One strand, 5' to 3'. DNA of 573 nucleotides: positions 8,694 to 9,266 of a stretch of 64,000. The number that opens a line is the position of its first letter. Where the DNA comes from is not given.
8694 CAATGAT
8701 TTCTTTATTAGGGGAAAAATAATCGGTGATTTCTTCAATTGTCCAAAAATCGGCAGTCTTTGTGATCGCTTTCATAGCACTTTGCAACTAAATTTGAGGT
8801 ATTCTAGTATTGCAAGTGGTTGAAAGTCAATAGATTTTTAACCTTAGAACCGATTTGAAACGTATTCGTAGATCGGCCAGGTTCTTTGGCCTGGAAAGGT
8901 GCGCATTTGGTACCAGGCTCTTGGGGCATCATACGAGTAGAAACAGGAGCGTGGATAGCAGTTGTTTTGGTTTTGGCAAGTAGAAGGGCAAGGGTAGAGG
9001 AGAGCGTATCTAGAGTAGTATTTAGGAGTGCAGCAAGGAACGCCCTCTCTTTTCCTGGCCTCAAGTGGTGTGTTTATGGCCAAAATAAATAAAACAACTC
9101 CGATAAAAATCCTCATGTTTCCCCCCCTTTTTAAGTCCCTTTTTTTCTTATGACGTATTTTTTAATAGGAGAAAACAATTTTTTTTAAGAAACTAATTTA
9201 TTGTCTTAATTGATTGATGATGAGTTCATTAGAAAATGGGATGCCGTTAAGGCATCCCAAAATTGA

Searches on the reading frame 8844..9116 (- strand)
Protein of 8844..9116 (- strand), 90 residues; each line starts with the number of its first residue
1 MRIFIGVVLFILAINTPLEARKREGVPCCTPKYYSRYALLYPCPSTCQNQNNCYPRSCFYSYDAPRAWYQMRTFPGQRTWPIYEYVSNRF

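Call 24: list_cluster_members(proteins=[window:44623-44931:-, window:44623-44901:-, window:44637-44885:-, window:44638-44892:+, window:44661-44876:+, window:44693-44863:-, window:8844-9116:-, window:42710-43258:-])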
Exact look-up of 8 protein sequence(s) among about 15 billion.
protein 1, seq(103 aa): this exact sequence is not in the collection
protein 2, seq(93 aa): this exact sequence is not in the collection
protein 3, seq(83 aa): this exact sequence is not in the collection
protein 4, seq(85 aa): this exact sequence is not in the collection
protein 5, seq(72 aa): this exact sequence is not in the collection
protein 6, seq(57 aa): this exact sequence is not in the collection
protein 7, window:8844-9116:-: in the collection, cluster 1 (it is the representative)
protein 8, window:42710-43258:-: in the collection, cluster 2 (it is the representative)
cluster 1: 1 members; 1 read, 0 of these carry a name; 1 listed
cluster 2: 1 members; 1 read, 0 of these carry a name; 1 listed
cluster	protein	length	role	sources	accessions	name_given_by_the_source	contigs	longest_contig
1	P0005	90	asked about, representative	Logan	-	-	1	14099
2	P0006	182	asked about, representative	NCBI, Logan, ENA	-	-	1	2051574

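Call 32: search_protein_families(library=pfam, proteins=[window:8844-9116:-], max_evalue=0.001)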
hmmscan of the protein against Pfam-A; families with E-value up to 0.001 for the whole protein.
window:8844-9116:- (90 aa): 0 families
